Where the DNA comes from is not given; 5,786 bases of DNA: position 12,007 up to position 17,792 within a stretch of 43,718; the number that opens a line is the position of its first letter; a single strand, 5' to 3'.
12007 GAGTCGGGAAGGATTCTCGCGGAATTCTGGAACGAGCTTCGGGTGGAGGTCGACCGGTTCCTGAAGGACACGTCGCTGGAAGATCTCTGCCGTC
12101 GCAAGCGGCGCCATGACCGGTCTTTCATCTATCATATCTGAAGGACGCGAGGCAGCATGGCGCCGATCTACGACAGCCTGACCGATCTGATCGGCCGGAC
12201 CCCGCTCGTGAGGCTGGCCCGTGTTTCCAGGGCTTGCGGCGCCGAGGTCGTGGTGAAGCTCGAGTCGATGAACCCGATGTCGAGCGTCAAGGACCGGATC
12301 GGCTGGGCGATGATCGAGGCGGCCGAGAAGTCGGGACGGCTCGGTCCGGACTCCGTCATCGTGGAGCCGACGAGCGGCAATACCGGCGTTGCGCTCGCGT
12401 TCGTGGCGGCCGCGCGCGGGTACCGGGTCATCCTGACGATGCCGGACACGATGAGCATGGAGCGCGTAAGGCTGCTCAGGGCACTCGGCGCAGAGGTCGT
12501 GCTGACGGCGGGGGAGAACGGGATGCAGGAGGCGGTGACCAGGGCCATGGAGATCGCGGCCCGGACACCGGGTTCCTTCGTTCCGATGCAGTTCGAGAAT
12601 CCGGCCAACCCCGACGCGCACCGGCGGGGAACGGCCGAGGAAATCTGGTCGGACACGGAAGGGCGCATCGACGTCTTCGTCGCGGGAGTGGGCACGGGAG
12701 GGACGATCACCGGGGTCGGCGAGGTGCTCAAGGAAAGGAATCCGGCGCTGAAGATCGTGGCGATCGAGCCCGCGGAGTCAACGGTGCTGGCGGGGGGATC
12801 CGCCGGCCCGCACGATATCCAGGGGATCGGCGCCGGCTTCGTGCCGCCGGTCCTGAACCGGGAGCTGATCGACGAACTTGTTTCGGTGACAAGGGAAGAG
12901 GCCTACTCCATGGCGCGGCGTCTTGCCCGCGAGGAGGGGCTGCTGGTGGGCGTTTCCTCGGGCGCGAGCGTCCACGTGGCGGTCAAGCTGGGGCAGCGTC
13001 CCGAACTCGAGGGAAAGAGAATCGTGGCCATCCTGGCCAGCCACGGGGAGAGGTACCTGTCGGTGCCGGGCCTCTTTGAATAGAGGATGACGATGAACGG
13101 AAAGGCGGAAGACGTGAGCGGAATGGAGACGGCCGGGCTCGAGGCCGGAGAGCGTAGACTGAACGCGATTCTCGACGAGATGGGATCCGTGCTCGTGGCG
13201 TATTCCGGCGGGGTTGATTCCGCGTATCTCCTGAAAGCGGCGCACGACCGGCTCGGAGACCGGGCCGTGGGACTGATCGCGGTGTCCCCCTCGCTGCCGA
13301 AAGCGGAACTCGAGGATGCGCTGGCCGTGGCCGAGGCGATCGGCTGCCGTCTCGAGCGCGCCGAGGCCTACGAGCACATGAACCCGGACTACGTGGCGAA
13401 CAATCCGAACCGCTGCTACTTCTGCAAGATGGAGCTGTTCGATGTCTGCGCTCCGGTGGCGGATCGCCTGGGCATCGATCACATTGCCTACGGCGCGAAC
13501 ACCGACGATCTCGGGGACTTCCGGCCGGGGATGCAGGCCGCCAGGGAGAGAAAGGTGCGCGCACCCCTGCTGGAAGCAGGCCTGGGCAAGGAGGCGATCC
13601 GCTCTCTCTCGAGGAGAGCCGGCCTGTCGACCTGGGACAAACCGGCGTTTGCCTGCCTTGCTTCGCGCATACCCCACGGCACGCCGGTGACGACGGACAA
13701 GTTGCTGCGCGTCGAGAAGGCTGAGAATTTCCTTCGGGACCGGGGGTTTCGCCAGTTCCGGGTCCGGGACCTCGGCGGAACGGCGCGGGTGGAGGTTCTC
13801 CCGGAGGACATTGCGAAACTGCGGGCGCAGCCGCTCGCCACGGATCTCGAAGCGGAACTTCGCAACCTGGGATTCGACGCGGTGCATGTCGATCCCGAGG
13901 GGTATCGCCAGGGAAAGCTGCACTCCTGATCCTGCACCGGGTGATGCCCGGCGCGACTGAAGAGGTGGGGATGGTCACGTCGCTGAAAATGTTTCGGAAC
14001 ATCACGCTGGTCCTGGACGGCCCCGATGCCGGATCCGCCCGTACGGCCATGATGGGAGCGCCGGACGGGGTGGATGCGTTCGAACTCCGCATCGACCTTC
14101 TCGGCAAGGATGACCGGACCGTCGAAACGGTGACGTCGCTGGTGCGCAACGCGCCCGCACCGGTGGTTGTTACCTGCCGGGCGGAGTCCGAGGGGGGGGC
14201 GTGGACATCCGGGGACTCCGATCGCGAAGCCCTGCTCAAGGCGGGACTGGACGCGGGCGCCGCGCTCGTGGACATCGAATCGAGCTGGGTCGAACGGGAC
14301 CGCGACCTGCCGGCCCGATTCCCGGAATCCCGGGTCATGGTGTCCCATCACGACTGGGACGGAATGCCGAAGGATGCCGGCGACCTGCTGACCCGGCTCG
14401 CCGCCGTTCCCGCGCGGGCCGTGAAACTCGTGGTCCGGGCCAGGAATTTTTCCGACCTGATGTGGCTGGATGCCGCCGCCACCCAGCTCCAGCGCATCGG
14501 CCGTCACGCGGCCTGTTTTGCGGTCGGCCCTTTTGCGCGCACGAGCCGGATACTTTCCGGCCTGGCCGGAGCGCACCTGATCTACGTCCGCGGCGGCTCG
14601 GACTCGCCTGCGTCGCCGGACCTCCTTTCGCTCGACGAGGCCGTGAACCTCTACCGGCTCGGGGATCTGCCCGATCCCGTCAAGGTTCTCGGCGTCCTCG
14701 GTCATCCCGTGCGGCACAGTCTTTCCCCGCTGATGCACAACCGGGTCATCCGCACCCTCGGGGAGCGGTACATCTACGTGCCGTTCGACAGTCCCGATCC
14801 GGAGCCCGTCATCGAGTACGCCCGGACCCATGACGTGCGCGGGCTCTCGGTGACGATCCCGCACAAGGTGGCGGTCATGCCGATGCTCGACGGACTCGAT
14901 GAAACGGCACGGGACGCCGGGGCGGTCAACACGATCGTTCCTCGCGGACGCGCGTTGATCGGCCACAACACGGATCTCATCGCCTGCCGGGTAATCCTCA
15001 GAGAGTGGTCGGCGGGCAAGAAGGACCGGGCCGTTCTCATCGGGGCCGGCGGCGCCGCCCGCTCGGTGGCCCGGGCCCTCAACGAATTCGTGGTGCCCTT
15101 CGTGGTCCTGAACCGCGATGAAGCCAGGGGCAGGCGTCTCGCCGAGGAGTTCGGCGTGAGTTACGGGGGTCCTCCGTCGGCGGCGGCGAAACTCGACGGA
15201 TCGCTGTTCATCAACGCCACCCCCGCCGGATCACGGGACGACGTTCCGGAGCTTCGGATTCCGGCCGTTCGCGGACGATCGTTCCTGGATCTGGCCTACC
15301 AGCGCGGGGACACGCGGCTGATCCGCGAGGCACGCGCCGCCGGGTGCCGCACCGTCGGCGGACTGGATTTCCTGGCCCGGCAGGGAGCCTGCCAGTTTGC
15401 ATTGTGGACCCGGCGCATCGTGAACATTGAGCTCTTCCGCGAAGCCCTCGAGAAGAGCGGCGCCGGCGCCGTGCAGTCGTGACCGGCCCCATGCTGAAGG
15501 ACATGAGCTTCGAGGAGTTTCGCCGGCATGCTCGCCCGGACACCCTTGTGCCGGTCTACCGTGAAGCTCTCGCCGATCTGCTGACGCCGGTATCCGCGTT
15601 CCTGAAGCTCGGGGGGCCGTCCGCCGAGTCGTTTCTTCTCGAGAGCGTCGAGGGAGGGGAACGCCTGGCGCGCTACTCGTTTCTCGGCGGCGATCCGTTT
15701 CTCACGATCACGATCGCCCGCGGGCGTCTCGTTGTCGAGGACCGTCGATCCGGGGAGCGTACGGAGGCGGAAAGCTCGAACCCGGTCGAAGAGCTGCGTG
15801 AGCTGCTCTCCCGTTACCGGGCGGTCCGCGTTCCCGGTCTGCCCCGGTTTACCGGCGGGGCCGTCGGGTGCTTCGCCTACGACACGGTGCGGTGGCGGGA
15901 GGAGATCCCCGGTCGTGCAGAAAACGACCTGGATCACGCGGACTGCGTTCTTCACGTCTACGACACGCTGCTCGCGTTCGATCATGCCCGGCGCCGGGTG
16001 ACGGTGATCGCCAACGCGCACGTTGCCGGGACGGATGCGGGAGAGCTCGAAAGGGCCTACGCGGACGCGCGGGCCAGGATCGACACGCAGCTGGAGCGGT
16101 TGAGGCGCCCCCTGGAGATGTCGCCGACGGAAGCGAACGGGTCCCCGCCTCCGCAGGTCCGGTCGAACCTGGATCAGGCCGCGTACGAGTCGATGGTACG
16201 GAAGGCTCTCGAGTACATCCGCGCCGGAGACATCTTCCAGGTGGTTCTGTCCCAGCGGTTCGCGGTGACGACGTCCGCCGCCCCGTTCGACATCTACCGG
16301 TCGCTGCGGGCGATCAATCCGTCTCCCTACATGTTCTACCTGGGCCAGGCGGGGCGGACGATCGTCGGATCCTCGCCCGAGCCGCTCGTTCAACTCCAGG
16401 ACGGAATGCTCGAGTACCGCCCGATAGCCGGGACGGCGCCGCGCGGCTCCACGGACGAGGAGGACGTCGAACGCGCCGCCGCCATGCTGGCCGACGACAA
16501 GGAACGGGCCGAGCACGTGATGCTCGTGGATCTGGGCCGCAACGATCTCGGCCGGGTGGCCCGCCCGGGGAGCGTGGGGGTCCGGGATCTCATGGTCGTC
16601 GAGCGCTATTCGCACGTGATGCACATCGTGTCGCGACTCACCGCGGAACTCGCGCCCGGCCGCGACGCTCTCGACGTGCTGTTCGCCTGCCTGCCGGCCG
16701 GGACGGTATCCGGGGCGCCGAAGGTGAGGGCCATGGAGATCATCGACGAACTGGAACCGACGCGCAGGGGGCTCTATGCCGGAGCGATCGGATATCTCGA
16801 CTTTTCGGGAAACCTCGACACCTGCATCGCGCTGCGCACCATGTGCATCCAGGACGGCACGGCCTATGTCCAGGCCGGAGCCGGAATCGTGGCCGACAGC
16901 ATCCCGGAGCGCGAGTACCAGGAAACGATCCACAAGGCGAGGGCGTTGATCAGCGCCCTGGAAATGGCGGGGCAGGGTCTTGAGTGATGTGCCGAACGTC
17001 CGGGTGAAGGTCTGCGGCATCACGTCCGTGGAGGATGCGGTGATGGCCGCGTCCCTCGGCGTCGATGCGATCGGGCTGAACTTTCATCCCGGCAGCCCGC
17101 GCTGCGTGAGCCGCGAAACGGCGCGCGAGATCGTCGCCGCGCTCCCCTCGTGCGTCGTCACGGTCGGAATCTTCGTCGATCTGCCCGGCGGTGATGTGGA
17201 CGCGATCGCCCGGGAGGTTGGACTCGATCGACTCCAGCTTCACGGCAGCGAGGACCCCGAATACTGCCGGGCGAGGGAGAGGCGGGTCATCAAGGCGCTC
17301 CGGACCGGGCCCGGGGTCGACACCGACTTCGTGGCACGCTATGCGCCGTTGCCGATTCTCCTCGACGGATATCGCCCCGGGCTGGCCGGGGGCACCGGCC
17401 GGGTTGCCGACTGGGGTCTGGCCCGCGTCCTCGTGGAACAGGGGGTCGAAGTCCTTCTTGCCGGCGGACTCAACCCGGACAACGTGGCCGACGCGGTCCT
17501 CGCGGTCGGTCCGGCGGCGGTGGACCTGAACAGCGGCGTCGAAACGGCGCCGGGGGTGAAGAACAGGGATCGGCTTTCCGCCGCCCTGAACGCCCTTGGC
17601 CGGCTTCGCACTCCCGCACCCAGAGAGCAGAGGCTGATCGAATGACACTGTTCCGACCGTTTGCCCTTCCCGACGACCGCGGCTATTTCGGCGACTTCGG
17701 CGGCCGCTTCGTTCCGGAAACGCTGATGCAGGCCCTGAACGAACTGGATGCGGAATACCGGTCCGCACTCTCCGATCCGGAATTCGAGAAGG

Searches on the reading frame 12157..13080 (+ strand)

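Call 49: search_protein_families(library=pfam, proteins=[window:12157-13080:+], max_evalue=0.00001)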
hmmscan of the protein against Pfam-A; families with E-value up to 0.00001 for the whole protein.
window:12157-13080:+ (308 aa): 1 family
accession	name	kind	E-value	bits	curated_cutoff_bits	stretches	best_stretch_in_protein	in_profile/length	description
PF00291.31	PALP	-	6.6e-80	269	35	1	9-293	2-293/295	Pyridoxal-phosphate dependent enzyme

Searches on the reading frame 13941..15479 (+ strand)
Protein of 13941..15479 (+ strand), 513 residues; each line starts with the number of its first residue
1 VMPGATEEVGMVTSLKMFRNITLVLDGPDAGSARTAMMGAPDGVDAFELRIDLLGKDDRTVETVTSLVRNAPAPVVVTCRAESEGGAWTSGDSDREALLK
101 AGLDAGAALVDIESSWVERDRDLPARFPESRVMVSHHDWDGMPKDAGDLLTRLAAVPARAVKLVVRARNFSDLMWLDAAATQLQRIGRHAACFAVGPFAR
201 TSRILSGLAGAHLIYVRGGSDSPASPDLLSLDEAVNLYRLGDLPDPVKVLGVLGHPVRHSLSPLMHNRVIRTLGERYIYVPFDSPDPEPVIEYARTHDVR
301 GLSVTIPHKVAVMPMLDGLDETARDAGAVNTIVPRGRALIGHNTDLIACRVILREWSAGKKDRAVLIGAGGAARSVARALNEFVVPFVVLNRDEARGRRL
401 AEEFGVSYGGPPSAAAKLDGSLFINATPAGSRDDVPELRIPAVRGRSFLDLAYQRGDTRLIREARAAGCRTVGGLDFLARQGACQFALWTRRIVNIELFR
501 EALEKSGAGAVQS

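Call 49: search_protein_families(library=pfam, proteins=[window:13941-15479:+], max_evalue=0.00001)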
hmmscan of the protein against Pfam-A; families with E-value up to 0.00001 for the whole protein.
window:13941-15479:+ (513 aa): 2 families
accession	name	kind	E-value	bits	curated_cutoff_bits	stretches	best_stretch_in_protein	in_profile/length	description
PF01487.21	DHquinase_I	-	1.3e-27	97.8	22.2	1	37-238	17-230/230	Type I 3-dehydroquinase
PF08501.16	Shikimate_dh_N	-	1.4e-24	86.5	27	1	252-332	1-83/83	Shikimate dehydrogenase substrate binding domain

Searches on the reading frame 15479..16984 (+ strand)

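Call 49: search_protein_families(library=pfam, proteins=[window:15479-16984:+], max_evalue=0.00001)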
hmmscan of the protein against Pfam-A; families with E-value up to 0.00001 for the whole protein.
window:15479-16984:+ (502 aa): 2 families
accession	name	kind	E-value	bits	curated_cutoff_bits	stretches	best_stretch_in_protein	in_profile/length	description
PF00425.24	Chorismate_bind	-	2.7e-94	315.9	27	1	233-486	2-257/257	chorismate binding enzyme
PF04715.19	Anth_synt_I_N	-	3.2e-34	118.6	23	1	33-176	1-140/140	Anthranilate synthase component I, N terminal region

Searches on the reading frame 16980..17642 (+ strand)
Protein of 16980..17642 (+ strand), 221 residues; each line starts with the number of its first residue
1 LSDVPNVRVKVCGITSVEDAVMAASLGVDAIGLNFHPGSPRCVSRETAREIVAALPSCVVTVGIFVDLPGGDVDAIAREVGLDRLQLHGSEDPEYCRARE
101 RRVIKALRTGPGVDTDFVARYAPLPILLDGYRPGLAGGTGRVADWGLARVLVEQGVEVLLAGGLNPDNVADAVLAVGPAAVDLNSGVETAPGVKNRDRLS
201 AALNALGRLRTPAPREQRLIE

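Call 49: search_protein_families(library=pfam, proteins=[window:16980-17642:+], max_evalue=0.00001)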
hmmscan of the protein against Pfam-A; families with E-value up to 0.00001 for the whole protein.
window:16980-17642:+ (221 aa): 1 family
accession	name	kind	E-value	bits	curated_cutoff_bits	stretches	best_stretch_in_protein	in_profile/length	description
PF00697.28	PRAI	-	1.1e-40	139.9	22.7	1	9-203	1-191/193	N-(5'phosphoribosyl)anthranilate (PRA) isomerase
